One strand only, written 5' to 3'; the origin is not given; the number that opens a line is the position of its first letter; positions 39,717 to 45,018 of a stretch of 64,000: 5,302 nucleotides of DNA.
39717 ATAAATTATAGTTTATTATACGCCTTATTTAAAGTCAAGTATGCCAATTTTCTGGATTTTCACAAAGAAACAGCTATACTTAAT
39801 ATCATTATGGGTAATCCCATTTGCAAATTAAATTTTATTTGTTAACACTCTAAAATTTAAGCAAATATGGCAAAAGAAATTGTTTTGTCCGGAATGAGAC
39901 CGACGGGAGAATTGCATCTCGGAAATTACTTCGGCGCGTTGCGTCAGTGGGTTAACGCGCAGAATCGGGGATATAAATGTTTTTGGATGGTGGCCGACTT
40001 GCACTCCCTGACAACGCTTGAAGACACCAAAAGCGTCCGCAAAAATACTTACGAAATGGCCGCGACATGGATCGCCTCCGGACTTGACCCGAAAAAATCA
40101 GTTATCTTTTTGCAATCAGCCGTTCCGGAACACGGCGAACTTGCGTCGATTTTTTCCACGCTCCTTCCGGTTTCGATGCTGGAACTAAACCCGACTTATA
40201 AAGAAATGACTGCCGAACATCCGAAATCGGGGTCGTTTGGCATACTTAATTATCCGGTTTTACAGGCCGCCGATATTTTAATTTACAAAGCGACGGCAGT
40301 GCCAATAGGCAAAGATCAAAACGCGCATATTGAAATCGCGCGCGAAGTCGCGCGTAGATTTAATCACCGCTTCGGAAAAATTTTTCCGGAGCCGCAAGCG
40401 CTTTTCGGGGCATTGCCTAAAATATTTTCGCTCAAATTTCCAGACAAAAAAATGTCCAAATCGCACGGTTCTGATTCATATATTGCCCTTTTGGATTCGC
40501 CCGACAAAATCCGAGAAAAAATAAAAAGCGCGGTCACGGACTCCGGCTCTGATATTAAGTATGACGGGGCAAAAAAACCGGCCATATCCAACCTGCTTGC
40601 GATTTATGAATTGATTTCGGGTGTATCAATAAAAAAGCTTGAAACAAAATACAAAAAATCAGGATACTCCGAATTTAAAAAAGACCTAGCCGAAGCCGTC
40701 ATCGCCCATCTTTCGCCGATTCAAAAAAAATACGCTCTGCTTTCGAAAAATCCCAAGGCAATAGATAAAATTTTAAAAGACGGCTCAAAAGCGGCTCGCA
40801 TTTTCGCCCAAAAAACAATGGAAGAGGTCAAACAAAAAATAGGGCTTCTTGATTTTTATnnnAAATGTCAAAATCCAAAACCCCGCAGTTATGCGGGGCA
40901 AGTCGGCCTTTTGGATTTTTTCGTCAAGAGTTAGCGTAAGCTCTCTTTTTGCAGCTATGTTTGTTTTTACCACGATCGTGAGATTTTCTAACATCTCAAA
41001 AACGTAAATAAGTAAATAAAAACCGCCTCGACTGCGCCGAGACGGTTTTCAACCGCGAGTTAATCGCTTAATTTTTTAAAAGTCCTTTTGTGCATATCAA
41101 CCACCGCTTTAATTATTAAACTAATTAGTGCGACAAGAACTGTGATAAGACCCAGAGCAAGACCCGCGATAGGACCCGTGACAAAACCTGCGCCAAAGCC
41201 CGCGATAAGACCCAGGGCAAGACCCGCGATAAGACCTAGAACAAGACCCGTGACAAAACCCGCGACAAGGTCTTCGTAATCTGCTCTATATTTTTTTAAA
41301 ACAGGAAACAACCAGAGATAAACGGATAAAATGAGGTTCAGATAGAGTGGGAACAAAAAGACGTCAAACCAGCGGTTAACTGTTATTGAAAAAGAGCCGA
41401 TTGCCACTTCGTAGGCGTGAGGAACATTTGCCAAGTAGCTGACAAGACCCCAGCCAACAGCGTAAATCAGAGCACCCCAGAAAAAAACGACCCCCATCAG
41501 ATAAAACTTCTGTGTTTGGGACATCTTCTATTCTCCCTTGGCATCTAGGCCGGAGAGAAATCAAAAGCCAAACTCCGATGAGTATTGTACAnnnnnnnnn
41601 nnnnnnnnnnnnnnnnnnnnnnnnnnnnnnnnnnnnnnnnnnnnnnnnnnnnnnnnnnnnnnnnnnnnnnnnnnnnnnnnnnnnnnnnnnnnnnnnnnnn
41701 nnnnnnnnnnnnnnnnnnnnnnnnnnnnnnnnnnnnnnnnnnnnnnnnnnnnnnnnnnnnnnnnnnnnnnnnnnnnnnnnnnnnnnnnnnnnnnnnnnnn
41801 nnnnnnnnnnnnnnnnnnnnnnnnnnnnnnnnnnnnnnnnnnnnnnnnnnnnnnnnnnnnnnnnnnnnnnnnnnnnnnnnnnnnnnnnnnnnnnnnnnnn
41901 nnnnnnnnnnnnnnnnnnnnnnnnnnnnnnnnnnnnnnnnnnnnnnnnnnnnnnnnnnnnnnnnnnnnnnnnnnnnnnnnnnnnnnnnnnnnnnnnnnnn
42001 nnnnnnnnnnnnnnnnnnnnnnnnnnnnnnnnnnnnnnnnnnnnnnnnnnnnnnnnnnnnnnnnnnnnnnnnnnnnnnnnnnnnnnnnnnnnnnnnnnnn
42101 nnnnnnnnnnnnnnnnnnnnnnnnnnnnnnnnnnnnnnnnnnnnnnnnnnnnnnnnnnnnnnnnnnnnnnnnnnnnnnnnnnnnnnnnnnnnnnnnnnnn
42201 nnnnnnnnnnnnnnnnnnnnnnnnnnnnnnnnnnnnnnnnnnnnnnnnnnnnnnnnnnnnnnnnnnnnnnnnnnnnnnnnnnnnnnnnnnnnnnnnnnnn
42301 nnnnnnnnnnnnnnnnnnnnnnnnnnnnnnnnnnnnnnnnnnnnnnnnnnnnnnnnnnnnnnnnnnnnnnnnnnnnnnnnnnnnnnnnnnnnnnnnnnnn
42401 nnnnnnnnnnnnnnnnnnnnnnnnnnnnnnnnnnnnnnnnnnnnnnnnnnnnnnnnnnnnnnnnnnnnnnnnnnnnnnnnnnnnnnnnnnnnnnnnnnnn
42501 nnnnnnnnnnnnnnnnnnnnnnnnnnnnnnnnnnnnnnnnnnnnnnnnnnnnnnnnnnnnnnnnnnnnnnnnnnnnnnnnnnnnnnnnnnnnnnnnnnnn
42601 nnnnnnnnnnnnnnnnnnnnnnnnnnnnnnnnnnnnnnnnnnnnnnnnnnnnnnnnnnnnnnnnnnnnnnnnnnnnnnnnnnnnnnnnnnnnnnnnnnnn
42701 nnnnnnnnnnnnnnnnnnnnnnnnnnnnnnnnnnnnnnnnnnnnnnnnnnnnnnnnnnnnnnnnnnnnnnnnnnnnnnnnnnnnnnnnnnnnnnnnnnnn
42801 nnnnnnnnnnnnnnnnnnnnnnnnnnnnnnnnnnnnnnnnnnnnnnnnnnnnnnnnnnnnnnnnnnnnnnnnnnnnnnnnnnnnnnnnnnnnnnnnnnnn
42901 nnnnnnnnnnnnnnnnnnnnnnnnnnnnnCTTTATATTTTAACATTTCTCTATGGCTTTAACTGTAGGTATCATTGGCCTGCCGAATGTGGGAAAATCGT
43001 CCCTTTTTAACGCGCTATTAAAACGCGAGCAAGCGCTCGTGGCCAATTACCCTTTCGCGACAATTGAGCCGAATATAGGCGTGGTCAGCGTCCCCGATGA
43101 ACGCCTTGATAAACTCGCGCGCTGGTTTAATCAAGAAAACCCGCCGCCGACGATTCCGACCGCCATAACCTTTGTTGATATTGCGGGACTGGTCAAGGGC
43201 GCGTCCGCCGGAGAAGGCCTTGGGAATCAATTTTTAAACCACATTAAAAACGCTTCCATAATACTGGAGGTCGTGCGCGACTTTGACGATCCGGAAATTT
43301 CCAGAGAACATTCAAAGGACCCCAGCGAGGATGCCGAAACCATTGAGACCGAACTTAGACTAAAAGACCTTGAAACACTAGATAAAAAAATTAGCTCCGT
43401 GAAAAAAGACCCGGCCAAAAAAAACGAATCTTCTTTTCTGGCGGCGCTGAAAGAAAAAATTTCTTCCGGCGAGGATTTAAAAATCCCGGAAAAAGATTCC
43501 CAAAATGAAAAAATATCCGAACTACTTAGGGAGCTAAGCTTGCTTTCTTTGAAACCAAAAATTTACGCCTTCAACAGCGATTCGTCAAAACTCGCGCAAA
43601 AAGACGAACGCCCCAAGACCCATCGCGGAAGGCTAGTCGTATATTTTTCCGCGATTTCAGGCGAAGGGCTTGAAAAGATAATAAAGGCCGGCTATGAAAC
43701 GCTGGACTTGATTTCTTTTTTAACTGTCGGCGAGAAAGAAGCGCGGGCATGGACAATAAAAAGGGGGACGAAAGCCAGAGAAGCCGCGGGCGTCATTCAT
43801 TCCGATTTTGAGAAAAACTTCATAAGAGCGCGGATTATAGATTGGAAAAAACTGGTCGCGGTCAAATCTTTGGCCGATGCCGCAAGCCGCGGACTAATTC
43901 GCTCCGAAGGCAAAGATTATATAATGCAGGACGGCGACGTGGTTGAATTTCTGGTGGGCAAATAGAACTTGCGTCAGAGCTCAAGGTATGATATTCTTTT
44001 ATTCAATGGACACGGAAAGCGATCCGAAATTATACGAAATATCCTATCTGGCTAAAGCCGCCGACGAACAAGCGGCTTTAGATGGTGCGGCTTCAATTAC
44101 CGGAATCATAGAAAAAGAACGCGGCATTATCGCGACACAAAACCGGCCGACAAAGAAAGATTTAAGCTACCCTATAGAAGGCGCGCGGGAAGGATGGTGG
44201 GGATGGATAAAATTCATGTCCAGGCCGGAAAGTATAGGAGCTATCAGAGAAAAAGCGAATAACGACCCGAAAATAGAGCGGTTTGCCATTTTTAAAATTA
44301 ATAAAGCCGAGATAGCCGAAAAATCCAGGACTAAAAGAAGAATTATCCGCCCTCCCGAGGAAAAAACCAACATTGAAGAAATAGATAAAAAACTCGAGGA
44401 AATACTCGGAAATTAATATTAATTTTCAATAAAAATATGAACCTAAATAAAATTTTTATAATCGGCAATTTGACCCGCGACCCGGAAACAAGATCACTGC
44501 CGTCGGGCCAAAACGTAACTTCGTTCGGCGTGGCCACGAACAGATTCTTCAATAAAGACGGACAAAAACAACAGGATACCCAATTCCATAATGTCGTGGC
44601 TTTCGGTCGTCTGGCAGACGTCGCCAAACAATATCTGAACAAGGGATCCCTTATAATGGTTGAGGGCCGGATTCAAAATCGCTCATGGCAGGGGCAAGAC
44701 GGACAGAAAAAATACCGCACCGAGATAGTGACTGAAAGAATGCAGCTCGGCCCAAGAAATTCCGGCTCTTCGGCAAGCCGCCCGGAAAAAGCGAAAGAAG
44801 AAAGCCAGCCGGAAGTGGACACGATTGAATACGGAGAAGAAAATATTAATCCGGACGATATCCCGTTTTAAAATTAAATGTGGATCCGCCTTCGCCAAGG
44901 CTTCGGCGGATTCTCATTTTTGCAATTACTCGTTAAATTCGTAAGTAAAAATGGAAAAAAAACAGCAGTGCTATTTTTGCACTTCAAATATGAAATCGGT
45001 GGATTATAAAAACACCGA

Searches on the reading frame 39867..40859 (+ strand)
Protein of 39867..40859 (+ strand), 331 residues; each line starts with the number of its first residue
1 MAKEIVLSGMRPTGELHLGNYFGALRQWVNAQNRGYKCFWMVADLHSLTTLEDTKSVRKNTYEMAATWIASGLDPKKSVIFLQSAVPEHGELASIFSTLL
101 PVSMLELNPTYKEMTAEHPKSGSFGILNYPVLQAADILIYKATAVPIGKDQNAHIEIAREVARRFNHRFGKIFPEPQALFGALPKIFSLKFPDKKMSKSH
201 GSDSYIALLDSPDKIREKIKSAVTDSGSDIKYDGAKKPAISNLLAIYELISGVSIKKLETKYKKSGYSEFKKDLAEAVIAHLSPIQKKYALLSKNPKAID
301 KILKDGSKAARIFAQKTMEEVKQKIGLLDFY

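Call 8: search_protein_families(library=pfam, proteins=[window:39867-40859:+], max_evalue=0.001)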
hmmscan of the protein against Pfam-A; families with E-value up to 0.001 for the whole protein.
window:39867-40859:+ (331 aa): 1 family
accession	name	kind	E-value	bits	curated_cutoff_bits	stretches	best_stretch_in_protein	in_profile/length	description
PF00579.31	tRNA-synt_1b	-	6.6e-70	236.2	21.1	1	5-282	7-291/292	tRNA synthetases class I (W and Y)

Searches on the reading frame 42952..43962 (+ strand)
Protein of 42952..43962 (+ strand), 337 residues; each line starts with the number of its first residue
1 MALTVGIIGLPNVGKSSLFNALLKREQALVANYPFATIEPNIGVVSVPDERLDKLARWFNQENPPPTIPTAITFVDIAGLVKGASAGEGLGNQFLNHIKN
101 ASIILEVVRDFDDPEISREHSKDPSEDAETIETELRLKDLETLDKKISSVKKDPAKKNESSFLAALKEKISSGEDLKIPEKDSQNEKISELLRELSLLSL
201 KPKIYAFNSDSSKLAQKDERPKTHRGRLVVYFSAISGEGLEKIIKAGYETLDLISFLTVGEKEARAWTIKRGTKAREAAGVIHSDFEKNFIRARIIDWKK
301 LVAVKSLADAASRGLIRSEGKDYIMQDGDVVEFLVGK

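Call 8: search_protein_families(library=pfam, proteins=[window:42952-43962:+], max_evalue=0.001)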
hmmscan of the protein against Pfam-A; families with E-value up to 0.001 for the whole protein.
window:42952-43962:+ (337 aa): 4 families
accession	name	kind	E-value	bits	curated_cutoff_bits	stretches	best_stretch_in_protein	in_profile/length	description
PF06071.19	YchF-GTPase_C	-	5.1e-34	116.7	27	1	253-334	1-82/84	Protein of unknown function (DUF933)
PF01926.29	MMR_HSR1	-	1.5e-22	80.3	21.9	1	4-118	1-86/113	50S ribosome-binding GTPase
PF02421.24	FeoB_N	-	1.6e-07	31.4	27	1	4-49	2-46/156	Ferrous iron transport protein B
PF02824.27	TGS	-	0.00054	20.4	22.2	0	268-334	12-59/60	TGS domain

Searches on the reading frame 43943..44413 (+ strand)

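Call 62: search_protein_families(library=pfam, proteins=[window:43943-44413:+], max_evalue=0.01)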
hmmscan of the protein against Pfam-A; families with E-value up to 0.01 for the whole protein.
window:43943-44413:+ (157 aa): 1 family
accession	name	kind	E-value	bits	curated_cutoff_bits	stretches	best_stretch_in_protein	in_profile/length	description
PF01250.22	Ribosomal_S6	-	2.9e-10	40.6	27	1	31-118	2-90/90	Ribosomal protein S6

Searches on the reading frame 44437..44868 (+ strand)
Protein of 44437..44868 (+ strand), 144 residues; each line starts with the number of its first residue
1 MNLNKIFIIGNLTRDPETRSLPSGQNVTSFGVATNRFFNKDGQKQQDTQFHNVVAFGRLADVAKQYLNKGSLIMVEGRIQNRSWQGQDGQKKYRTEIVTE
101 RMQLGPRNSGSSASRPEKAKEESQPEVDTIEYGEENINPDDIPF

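Call 62: search_protein_families(library=pfam, proteins=[window:44437-44868:+], max_evalue=0.01)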
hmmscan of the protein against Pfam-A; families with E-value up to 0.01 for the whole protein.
window:44437-44868:+ (144 aa): 1 family
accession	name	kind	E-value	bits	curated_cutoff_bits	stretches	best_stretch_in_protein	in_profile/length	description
PF00436.31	SSB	-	5.4e-38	129.7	26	1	3-104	1-103/104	Single-strand binding protein family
